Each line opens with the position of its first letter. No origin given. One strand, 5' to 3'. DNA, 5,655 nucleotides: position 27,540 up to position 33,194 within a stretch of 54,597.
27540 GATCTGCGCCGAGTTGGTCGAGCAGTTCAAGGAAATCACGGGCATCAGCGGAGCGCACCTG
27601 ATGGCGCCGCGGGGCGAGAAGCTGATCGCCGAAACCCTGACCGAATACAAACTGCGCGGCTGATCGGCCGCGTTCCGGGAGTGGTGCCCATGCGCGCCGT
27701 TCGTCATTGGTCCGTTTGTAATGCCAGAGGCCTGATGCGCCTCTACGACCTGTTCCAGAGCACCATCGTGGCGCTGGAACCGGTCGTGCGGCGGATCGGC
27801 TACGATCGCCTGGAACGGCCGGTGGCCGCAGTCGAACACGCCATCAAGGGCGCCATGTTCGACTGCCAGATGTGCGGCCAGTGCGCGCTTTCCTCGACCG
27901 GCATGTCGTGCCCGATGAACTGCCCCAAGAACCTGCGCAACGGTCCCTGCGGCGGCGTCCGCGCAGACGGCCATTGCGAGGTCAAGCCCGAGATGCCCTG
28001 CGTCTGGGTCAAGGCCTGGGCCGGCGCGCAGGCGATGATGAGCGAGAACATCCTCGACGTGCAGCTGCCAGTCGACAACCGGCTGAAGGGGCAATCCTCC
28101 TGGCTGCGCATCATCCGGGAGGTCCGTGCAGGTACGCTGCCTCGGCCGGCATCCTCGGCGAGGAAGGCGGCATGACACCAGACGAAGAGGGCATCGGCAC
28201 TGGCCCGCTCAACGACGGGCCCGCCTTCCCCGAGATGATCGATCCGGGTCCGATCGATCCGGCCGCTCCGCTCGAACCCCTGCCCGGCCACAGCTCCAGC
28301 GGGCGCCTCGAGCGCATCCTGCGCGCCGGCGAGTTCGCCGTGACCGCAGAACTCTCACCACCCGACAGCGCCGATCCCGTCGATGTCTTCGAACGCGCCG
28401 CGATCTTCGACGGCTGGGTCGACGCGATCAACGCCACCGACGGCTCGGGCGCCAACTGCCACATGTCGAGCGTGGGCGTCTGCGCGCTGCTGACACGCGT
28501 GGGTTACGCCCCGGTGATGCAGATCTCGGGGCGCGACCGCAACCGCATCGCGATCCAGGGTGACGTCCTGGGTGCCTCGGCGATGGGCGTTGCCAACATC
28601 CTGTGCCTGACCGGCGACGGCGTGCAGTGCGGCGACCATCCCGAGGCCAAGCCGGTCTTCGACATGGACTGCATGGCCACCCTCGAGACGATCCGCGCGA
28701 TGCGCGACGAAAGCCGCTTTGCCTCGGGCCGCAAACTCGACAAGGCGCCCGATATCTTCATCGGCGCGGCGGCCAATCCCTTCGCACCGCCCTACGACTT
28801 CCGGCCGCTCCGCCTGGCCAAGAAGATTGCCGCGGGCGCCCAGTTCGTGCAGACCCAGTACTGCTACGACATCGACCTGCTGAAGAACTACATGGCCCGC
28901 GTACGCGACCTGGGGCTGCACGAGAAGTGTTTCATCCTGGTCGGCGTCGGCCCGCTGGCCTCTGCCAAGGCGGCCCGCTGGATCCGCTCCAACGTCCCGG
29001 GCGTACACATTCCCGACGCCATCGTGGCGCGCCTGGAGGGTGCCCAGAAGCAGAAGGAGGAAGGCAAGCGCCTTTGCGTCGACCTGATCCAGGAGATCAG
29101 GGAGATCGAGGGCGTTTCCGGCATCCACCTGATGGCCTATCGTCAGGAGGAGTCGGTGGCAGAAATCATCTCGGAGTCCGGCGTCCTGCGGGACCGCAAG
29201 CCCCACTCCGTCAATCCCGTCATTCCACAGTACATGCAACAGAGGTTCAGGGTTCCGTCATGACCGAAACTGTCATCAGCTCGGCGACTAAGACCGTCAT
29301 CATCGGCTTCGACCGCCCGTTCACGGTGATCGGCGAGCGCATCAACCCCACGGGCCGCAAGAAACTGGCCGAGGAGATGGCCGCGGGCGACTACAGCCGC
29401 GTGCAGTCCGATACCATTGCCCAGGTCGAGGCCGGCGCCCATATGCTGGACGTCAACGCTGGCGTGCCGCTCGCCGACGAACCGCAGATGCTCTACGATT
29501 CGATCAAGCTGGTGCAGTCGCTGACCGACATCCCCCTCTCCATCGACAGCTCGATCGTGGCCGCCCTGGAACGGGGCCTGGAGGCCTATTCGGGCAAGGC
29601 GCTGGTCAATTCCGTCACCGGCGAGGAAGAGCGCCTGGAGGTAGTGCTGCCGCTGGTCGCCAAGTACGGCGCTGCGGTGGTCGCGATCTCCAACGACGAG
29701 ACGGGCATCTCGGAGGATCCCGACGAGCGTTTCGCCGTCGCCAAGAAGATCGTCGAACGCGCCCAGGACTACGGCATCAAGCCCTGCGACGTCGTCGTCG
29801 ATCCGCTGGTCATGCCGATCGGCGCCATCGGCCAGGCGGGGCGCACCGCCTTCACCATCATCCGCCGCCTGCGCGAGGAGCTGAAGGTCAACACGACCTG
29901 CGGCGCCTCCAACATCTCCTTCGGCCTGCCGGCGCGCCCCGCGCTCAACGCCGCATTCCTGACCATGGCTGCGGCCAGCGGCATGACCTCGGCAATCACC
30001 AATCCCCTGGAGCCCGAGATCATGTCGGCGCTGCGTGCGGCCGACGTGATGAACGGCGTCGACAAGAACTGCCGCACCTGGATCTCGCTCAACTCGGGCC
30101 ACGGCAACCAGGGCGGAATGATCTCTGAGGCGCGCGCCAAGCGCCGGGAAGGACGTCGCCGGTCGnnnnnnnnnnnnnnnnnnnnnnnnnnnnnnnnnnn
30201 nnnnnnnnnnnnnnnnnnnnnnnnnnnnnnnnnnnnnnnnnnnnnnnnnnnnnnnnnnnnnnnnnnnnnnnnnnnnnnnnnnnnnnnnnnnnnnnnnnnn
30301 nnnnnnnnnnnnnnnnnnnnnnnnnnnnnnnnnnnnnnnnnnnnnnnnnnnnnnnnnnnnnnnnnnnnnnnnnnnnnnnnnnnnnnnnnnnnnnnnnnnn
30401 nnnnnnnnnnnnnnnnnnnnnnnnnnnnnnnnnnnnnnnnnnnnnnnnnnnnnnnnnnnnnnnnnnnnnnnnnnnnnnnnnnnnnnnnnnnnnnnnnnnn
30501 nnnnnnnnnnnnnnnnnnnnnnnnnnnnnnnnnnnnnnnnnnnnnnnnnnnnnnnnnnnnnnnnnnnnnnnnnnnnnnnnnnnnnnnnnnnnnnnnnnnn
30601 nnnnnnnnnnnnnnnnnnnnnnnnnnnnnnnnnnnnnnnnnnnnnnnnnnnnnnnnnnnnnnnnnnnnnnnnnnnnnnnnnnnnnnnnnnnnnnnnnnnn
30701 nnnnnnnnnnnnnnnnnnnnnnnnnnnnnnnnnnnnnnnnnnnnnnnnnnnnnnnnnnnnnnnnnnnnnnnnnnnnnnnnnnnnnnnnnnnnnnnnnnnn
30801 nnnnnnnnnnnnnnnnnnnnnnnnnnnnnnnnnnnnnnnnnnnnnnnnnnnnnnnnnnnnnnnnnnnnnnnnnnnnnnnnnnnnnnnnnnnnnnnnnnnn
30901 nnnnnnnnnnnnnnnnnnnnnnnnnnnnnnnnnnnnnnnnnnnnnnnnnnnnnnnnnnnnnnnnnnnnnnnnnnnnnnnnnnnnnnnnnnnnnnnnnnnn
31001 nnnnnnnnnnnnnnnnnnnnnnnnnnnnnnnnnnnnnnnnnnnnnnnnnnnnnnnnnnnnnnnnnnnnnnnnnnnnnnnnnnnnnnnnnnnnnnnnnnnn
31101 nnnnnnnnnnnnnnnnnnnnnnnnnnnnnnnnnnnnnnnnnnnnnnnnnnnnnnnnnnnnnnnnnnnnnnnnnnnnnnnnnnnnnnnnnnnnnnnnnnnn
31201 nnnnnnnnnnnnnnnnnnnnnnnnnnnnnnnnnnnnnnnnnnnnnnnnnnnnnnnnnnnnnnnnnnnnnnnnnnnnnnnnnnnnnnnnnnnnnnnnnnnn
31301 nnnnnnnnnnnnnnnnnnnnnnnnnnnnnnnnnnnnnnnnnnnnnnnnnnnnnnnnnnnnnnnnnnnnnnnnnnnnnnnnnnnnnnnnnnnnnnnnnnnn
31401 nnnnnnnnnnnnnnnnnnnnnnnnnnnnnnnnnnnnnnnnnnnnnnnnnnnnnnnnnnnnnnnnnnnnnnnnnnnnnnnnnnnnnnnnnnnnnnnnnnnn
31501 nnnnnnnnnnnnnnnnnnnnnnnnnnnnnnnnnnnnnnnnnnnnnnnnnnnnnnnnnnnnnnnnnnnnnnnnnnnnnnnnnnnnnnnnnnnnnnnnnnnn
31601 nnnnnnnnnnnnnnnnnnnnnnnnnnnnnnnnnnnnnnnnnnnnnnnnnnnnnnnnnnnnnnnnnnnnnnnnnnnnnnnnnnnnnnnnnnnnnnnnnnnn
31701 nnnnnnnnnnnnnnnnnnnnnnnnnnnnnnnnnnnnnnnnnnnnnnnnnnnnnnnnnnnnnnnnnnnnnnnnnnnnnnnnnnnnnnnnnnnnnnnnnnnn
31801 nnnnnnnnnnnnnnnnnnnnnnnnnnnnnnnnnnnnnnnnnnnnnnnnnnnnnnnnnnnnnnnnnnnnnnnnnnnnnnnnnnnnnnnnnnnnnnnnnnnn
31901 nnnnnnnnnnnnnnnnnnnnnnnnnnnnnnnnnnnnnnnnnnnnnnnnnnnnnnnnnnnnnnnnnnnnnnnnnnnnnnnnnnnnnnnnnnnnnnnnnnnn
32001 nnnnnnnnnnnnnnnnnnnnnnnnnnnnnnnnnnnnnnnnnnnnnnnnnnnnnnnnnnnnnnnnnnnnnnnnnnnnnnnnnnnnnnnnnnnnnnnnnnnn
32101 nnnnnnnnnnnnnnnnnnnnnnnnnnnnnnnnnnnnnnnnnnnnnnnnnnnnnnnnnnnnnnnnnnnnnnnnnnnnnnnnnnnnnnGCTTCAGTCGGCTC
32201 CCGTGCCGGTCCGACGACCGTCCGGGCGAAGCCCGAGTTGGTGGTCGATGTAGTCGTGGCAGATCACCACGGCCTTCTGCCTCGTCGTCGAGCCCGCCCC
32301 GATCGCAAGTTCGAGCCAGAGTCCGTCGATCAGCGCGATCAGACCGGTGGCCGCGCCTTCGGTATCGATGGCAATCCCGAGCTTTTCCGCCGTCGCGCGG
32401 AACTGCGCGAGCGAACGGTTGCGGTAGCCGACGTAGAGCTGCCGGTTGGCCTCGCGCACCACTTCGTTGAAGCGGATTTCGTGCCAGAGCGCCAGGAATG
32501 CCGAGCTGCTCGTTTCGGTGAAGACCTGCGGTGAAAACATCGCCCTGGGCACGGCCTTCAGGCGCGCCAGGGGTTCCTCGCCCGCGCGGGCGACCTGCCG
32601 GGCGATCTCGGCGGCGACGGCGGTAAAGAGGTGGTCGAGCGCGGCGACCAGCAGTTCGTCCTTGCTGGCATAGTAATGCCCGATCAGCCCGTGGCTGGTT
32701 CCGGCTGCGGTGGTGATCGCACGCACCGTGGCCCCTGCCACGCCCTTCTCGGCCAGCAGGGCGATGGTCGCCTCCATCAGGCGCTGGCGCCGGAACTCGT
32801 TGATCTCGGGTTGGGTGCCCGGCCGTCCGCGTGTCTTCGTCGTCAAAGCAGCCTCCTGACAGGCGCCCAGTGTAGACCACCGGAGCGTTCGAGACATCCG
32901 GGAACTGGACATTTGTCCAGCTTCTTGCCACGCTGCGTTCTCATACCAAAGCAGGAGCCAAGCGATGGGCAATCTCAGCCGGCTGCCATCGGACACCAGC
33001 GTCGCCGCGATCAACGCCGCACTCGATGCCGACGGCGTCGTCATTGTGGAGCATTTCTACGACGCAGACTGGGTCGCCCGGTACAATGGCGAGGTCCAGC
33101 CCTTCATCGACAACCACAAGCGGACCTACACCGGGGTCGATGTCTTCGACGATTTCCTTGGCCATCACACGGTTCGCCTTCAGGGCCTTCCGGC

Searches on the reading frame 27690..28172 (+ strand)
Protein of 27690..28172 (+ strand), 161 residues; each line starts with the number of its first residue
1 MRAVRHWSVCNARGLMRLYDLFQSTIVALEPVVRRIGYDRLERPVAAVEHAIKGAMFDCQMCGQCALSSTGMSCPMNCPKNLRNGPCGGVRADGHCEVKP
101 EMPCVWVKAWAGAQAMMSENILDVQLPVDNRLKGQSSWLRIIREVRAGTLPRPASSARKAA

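Call 4: search_protein_families(library=pfam, proteins=[window:27690-28172:+])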
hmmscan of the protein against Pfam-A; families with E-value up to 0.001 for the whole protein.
seq(161 aa): 1 family
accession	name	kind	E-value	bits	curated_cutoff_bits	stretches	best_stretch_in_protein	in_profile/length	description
PF12225.13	DUF5981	-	1.2e-26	92.7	23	1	40-126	3-89/95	Methylene-tetrahydrofolate reductase C terminal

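Call 5: search_protein_families(library=ncbifam, proteins=[window:27690-28172:+])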
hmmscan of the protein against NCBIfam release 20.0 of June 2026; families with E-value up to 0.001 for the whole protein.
seq(161 aa): 0 families

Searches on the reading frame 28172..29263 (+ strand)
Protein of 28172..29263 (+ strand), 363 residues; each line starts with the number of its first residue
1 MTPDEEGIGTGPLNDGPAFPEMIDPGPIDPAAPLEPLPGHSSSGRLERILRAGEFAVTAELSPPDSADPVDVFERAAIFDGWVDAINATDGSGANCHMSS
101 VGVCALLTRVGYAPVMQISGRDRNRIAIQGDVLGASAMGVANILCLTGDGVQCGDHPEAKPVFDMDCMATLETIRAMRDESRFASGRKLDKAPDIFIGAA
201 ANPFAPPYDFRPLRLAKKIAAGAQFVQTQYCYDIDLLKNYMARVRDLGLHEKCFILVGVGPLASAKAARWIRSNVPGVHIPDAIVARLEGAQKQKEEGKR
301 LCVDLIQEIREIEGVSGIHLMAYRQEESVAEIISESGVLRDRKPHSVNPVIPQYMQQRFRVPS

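Call 4: search_protein_families(library=pfam, proteins=[window:28172-29260:+])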
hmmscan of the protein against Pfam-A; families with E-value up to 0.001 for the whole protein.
seq(363 aa): 1 family
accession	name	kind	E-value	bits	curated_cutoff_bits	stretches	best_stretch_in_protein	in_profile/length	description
PF02219.23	MTHFR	-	3.2e-35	122.3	24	1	45-337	1-287/287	Methylenetetrahydrofolate reductase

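Call 5: search_protein_families(library=ncbifam, proteins=[window:28172-29260:+])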
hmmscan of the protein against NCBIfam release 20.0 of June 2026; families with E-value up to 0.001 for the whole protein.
seq(363 aa): 4 families
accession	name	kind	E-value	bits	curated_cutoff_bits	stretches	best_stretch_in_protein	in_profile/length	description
NF006396.0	PRK08645.1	equivalog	3e-59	200.7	453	1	42-334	310-600/611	bifunctional homocysteine S-methyltransferase/methylenetetrahydrofolate reductase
TIGR00677.1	fadh2_euk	equivalog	2.1e-16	60.1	310.05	1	89-340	36-279/281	methylenetetrahydrofolate reductase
TIGR00676.1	fadh2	equivalog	1e-14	54.6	293.7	1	118-334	65-272/275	methylenetetrahydrofolate reductase [NAD(P)H]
NF006950.0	PRK09432.1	equivalog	0.00012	21.5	382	1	213-329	167-283/296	methylenetetrahydrofolate reductase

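Call 35: search_solved_structures(query=window:28172-29263:+, show_alignments=2, max_evalue=0.001)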
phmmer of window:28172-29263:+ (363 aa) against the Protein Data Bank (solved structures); distinct sequences matched with E-value up to 0.001: 10.
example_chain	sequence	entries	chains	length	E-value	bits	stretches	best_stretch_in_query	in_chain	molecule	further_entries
8qa4_A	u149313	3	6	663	3.9e-07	32.8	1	44-340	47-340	Methylenetetrahydrofolate reductase (NADPH)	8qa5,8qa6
6fcx_A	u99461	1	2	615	4.6e-07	32.6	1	45-340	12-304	Methylenetetrahydrofolate reductase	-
8uy2_A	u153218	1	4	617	3e-06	29.9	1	51-330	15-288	Methylenetetrahydrofolate reductase-like protein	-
8uy1_D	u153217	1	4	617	6.9e-06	28.7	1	210-332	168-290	Methylenetetrahydrofolate reductase-like protein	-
7ong_A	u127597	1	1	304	2.5e-05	26.8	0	76-102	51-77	SAKe6BE-L1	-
6fnu_A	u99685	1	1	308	5e-05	25.8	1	208-336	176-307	Methylenetetrahydrofolate reductase 1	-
3apt_A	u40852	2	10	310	0.0005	22.6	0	195-335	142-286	Methylenetetrahydrofolate reductase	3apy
1v93_A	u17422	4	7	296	0.0005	22.5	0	195-333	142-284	5,10-Methylenetetrahydrofolate reductase | Methylenetetrahydrofolate reductase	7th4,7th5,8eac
3fst_A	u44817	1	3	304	0.0006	22.3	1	202-329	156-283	5,10-methylenetetrahydrofolate reductase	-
3fsu_A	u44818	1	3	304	0.00061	22.3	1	202-329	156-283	5,10-methylenetetrahydrofolate reductase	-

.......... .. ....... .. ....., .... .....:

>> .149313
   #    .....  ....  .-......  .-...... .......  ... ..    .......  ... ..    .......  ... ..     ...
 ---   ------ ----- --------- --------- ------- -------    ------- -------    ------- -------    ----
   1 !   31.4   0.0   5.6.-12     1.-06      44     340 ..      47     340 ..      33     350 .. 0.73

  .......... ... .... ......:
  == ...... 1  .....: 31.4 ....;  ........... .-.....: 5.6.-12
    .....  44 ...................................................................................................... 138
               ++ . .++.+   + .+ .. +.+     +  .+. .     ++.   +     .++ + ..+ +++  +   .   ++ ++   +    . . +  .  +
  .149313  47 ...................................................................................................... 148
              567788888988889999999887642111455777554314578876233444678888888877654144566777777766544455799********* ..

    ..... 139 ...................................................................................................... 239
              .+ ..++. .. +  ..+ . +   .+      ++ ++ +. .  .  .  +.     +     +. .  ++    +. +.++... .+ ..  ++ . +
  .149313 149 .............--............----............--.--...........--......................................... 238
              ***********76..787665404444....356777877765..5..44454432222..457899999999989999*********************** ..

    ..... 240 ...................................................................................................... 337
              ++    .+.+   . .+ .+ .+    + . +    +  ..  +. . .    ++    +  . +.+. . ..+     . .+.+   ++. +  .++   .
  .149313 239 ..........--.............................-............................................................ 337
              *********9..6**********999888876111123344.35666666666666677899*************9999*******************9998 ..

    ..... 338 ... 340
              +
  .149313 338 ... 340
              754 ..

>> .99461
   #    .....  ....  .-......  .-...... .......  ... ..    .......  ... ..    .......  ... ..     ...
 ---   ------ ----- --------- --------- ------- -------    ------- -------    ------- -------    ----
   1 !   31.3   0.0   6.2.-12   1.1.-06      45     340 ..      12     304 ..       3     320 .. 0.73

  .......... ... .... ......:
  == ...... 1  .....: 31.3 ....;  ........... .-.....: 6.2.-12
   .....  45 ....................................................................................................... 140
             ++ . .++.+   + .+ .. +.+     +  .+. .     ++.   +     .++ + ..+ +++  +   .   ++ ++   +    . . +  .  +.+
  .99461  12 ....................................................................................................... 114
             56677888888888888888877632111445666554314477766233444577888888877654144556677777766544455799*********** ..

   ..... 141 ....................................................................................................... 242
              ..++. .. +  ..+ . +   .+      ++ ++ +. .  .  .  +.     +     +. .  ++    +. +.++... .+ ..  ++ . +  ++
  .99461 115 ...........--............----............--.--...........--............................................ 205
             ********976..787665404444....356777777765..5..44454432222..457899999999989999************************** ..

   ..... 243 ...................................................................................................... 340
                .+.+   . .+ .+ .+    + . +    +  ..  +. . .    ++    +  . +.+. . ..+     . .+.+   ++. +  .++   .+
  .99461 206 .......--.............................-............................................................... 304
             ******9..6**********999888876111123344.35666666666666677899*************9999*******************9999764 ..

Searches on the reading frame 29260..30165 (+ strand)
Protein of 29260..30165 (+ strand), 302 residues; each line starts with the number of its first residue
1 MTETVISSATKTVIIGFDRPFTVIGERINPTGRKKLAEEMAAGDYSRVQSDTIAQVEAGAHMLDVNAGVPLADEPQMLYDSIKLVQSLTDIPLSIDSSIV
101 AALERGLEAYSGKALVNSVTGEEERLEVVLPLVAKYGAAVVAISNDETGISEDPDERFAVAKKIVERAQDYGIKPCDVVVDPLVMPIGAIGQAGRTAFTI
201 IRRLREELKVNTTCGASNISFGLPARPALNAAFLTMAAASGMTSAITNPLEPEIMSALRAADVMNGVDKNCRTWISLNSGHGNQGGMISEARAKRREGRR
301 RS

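Call 4: search_protein_families(library=pfam, proteins=[window:29260-30165:+])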
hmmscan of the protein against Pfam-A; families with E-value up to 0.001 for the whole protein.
seq(302 aa): 2 families
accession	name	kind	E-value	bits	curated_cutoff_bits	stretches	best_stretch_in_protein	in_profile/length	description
PF00809.28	Pterin_bind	-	3.2e-29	102.7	25.5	1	25-248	1-244/244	Pterin binding enzyme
PF03599.22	CdhD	-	0.00023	20.4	24.8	1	64-204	71-198/387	CO dehydrogenase/acetyl-CoA synthase delta subunit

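Call 29: search_protein_families(library=ncbifam, proteins=[window:29260-30165:+], max_evalue=1e-10)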
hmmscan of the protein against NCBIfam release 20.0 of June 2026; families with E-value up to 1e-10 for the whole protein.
seq(302 aa): 4 families
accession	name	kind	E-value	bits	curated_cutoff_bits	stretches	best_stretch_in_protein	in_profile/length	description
NF005719.0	PRK07535.1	domain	1.9e-106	355.1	259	1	21-278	1-258/268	methyltetrahydrofolate:corrinoid/iron-sulfur protein methyltransferase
TIGR02082.1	metH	equivalog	2.3e-44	151.4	1010.85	1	3-256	325-593/1182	methionine synthase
NF040758.1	CODH_ACS_meth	exception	7e-43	146.8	370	1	21-268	4-252/261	carbon monoxide dehydrogenase/acetyl-CoA synthase methytransferase subunit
NF007024.0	PRK09490.1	equivalog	4.9e-30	104.1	1497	1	8-251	347-605/1234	methionine synthase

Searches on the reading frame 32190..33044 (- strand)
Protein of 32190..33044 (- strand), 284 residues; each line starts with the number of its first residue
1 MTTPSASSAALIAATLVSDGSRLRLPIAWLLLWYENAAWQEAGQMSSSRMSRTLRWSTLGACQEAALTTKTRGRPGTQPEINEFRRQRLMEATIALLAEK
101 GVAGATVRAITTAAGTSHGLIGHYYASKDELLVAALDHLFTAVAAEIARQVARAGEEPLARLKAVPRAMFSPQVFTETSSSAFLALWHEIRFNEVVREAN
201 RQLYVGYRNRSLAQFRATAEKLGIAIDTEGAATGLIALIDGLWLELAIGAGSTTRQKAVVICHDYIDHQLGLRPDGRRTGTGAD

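Call 16: search_protein_families(library=pfam, proteins=[window:32190-33044:-], max_evalue=0.00001)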
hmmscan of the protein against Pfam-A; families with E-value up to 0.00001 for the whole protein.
window:32190-33044:- (284 aa): 2 families
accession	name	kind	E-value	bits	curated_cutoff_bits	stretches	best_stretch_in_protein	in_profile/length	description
PF13977.11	TetR_C_6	-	1.2e-17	64.6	27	1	158-270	1-114/115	BetI-type transcriptional repressor, C-terminal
PF00440.29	TetR_N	-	2.4e-11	43.6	24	1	89-135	1-47/47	Bacterial regulatory proteins, tetR family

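Call 29: search_protein_families(library=ncbifam, proteins=[window:32190-33044:-], max_evalue=1e-10)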
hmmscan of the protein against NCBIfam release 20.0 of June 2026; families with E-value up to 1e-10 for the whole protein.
window:32190-33044:- (284 aa): 2 families
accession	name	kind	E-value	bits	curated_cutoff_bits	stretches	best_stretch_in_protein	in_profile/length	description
TIGR03384.1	betaine_BetI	equivalog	1.6e-34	119.3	201.3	1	80-270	4-189/189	choline-binding transcriptional repressor BetI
NF001978.0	PRK00767.1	equivalog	3.5e-33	115.1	118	1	80-271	5-192/197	transcriptional regulator BetI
